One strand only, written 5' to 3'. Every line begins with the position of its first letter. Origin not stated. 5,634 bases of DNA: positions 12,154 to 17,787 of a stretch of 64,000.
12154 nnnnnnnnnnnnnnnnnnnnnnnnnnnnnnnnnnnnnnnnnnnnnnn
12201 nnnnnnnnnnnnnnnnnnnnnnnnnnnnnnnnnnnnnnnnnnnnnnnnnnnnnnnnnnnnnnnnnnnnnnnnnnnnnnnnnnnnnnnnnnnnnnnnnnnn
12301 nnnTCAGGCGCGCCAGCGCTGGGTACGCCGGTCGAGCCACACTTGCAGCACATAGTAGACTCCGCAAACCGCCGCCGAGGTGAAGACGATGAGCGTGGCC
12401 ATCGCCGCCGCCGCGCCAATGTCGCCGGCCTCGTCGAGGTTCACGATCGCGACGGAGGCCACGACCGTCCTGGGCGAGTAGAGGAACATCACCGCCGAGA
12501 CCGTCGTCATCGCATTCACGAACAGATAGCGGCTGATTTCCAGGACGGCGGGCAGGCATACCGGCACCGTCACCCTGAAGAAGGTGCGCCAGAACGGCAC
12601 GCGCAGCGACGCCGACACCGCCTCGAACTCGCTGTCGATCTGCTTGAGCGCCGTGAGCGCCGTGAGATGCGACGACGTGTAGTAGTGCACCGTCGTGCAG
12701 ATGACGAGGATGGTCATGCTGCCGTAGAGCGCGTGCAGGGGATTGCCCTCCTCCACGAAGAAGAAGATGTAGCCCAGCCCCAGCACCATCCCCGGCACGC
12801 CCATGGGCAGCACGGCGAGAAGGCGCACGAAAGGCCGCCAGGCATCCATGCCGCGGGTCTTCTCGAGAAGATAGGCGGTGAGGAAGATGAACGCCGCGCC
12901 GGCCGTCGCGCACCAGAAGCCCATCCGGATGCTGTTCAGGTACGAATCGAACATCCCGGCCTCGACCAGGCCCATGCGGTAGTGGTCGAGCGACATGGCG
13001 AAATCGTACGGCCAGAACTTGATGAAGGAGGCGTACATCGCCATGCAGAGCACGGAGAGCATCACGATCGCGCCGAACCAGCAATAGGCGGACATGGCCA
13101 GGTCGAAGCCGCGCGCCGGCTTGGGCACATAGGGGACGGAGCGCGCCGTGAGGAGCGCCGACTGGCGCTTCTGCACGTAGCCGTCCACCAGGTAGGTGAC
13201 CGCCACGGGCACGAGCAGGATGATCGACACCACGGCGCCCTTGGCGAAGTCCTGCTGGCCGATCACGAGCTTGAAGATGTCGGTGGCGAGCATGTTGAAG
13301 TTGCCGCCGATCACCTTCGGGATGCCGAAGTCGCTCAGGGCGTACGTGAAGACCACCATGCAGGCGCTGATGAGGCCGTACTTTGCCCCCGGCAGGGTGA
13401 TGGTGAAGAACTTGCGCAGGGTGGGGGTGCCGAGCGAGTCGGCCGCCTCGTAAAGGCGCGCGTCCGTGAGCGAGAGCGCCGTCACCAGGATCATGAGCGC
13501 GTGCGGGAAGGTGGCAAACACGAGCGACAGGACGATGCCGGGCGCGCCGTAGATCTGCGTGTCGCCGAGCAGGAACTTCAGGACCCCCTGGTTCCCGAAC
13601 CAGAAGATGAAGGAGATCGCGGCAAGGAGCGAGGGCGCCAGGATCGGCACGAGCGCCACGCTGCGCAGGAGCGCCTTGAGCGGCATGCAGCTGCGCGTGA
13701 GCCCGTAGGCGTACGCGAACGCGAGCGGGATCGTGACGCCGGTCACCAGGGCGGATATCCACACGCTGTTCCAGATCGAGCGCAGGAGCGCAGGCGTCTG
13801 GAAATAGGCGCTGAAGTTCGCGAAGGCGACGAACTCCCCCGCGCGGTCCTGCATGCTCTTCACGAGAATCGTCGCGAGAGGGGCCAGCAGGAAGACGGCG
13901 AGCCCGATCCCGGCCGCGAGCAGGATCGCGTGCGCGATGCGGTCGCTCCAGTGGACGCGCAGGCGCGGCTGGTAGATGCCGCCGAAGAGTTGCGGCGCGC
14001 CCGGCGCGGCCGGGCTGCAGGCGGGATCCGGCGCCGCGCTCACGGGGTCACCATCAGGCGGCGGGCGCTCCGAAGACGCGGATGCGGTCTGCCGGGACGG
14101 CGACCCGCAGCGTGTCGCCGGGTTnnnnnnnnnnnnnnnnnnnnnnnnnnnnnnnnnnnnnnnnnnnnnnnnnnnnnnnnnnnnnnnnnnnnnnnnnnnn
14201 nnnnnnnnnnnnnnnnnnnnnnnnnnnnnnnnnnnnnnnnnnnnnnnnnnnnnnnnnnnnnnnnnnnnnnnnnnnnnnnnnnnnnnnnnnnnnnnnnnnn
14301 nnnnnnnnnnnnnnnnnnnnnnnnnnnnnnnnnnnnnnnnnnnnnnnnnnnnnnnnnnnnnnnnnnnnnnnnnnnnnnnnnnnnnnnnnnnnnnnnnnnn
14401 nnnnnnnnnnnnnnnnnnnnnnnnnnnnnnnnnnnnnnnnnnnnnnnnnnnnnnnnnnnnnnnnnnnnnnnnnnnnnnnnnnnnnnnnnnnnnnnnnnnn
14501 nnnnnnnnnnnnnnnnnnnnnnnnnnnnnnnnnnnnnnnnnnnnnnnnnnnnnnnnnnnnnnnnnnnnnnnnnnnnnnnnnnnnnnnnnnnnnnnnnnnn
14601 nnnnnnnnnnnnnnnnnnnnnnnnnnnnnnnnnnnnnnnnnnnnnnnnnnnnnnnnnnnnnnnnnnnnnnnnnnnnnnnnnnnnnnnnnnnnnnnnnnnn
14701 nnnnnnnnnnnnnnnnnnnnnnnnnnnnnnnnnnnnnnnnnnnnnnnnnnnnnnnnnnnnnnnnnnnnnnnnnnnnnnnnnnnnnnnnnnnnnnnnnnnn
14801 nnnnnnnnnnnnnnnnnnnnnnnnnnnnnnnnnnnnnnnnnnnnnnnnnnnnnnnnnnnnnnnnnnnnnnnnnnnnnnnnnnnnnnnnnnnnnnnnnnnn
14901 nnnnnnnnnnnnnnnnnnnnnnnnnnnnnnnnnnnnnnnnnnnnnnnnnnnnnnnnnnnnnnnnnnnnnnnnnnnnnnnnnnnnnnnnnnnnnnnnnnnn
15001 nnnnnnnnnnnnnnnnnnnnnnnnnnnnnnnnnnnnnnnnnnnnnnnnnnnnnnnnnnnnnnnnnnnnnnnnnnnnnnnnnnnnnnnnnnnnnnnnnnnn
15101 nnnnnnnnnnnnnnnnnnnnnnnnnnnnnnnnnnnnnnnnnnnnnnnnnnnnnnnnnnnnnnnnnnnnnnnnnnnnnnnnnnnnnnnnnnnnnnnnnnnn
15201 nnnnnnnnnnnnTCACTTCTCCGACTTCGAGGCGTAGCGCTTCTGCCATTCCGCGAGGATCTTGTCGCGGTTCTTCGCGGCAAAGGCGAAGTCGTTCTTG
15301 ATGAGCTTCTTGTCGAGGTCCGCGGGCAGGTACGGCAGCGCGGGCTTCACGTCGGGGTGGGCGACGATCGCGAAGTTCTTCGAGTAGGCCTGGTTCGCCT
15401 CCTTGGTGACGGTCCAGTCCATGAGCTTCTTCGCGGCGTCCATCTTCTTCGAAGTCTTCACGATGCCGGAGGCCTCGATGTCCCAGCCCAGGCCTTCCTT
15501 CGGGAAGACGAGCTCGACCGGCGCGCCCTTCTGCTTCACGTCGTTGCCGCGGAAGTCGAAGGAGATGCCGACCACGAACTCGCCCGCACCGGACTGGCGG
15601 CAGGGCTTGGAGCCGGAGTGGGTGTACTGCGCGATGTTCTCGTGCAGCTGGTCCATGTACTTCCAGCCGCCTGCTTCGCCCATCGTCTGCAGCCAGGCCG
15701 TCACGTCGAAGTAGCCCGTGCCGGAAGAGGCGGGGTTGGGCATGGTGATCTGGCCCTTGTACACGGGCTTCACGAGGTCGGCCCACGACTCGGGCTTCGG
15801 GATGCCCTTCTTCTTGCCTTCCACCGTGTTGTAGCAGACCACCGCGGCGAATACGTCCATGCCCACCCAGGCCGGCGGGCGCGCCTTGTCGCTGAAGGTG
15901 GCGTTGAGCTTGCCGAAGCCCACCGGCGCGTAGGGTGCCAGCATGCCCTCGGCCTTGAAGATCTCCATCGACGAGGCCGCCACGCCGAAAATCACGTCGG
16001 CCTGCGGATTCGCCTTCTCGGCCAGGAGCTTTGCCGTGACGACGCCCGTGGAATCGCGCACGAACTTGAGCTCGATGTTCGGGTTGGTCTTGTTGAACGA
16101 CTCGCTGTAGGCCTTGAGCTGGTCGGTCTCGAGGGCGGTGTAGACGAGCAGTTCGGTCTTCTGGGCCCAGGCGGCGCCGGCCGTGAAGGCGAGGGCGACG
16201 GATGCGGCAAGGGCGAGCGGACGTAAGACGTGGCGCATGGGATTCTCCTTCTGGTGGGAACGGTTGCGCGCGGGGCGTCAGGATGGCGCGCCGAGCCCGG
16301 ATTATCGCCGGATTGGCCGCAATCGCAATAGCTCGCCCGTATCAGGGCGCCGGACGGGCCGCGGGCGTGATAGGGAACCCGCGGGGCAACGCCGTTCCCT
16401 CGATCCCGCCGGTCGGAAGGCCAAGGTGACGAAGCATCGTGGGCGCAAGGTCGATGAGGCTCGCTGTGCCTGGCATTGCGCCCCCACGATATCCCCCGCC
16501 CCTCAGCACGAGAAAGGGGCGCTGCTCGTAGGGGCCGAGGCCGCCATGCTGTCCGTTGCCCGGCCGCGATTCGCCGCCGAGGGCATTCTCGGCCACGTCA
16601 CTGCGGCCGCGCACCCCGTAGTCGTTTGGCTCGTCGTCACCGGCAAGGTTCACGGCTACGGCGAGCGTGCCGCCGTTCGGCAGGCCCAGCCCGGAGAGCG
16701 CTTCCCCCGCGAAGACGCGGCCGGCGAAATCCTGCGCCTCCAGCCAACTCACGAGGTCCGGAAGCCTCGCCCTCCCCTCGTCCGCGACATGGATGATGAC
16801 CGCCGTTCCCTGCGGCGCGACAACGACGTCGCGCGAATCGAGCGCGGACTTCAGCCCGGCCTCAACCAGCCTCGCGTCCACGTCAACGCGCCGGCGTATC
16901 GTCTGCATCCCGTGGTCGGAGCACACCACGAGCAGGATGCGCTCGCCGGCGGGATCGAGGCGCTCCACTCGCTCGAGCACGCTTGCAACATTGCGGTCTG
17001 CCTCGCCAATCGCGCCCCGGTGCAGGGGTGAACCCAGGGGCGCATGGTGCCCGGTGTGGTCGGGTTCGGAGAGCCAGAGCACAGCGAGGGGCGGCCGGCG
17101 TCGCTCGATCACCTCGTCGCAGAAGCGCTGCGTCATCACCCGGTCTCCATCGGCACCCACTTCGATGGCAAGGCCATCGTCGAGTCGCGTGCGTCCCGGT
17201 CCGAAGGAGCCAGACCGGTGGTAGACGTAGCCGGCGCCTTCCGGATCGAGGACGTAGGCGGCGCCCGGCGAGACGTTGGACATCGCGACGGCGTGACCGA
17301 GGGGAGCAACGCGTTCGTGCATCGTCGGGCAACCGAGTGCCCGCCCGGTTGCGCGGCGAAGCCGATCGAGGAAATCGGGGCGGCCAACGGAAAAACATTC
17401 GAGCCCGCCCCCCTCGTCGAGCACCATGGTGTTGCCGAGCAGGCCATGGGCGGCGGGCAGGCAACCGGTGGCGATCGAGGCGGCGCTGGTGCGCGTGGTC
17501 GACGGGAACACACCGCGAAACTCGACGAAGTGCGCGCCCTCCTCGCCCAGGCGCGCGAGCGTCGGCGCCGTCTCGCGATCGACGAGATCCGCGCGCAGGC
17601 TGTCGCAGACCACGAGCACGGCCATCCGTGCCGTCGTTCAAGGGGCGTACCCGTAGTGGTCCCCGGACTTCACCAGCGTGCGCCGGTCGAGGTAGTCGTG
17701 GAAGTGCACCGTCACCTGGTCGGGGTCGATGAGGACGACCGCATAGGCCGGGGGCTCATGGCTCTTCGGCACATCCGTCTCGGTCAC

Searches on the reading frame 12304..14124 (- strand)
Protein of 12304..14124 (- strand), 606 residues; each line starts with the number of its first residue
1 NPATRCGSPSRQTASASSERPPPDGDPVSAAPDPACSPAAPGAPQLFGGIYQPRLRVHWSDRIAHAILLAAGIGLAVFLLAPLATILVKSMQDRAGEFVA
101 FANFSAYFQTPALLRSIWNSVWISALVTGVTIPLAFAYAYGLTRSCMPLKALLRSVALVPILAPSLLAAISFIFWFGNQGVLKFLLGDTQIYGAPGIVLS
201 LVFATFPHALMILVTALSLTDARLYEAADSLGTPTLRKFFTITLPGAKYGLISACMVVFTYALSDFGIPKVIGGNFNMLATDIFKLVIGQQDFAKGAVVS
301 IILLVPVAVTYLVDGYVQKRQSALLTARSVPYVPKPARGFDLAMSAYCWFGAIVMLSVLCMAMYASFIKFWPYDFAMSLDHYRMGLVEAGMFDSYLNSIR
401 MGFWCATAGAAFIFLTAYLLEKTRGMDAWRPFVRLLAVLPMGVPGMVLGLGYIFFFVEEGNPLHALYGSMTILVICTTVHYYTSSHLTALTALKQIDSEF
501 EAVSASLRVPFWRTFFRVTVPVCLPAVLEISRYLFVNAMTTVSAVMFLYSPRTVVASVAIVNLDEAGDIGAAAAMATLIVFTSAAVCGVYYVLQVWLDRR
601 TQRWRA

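Call 55: search_protein_families(library=ncbifam, proteins=[window:12304-14124:-], max_evalue=1e-15)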
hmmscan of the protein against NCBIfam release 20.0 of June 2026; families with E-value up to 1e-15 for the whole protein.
window:12304-14124:- (606 aa): 12 families
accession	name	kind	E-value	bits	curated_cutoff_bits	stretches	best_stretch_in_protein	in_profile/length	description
TIGR03262.1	PhnU2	equivalog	1.5e-235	783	593.25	1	65-605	4-544/546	putative 2-aminoethylphosphonate ABC transporter permease subunit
TIGR02141.1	modB_ABC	equivalog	2.8e-28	99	182.6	1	120-311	3-200/208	molybdate ABC transporter permease subunit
TIGR01581.1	Mo_ABC_porter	hypoth_equivalog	5.5e-23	81.6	210.3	1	100-310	6-221/225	ABC transporter permease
TIGR00969.1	3a0106s02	subfamily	9.5e-22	77.7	240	1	74-312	26-263/272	sulfate ABC transporter permease subunit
NF007044.0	PRK09497.1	equivalog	1.6e-20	73.8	348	1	75-313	19-270/285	spermidine/putrescine ABC transporter permease PotB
NF011624.0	PRK15050.1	equivalog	3.2e-20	72.4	247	0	66-320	26-288/297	2-aminoethylphosphonate ABC transporter permease subunit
NF040839.1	tungstate_WtpB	equivalog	1.9e-19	70.3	340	0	67-272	5-203/251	tungstate ABC transporter permease WtpB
TIGR02140.1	permease_CysW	equivalog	1.1e-18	67.7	329.1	1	74-317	12-255/261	sulfate ABC transporter permease subunit CysW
TIGR03255.1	PhnV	equivalog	6.1e-18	65.4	358.7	0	342-582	18-253/270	2-aminoethylphosphonate ABC transport system, membrane component PhnV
NF043074.1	MMSYN1_0196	equivalog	6.5e-17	61.7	350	0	67-315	13-260/277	spermidine/putrescine ABC transporter permease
NF006939.0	PRK09421.1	equivalog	1.1e-16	60.9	262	0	114-287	9-190/230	molybdate ABC transporter permease subunit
TIGR02139.1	permease_CysT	equivalog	1.3e-16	61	246.1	0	75-319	16-260/265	sulfate ABC transporter permease subunit CysT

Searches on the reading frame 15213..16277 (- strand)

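Call 55: search_protein_families(library=ncbifam, proteins=[window:15213-16277:-], max_evalue=1e-15)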
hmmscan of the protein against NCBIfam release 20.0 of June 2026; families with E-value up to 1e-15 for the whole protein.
window:15213-16277:- (354 aa): 4 families
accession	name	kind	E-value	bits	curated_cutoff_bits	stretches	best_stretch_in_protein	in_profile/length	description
TIGR03261.1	phnS2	equivalog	9.1e-151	501.6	392.75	1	24-353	5-334/334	putative 2-aminoethylphosphonate ABC transporter substrate-binding protein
NF011620.1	PRK15046.1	equivalog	4.3e-25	88.2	310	1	21-313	5-297/334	2-aminoethylphosphonate ABC transporter substrate-binding protein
TIGR03227.1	PhnS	equivalog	3.1e-21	75.7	395.3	1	16-313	10-307/360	2-aminoethylphosphonate ABC transporter substrate-binding protein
TIGR01254.1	sfuA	subfamily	1.9e-16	60.2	93.4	1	45-300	9-261/306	thiamine ABC transporter substrate-binding protein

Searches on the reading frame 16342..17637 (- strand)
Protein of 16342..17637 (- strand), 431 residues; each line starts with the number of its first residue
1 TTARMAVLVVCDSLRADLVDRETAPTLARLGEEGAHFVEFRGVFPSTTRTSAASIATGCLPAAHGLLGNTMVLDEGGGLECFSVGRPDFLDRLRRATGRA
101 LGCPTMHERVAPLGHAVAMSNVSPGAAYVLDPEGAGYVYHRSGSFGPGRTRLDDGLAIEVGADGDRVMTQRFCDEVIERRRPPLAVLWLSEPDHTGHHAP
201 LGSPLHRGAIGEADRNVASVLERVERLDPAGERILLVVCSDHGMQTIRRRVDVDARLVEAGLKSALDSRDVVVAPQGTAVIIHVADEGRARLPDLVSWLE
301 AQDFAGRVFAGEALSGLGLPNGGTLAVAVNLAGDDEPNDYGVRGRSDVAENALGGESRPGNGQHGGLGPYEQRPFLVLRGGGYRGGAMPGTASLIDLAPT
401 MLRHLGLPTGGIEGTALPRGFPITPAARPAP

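Call 7: search_protein_families(library=ncbifam, proteins=[window:16342-17637:-], max_evalue=1e-10)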
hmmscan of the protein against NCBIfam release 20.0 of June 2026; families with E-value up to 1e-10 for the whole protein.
window:16342-17637:- (431 aa): 0 families

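Call 67: search_protein_families(library=pfam, proteins=[window:16342-17637:-], max_evalue=0.01)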
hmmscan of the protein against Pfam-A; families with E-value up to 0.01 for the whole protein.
window:16342-17637:- (431 aa): 2 families
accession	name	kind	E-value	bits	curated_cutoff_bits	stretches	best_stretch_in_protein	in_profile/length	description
PF01663.27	Phosphodiest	-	4.1e-31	109.3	23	1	7-285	2-264/342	Type I phosphodiesterase / nucleotide pyrophosphatase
PF00884.28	Sulfatase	-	9.7e-05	22.2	25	0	209-406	209-300/301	Sulfatase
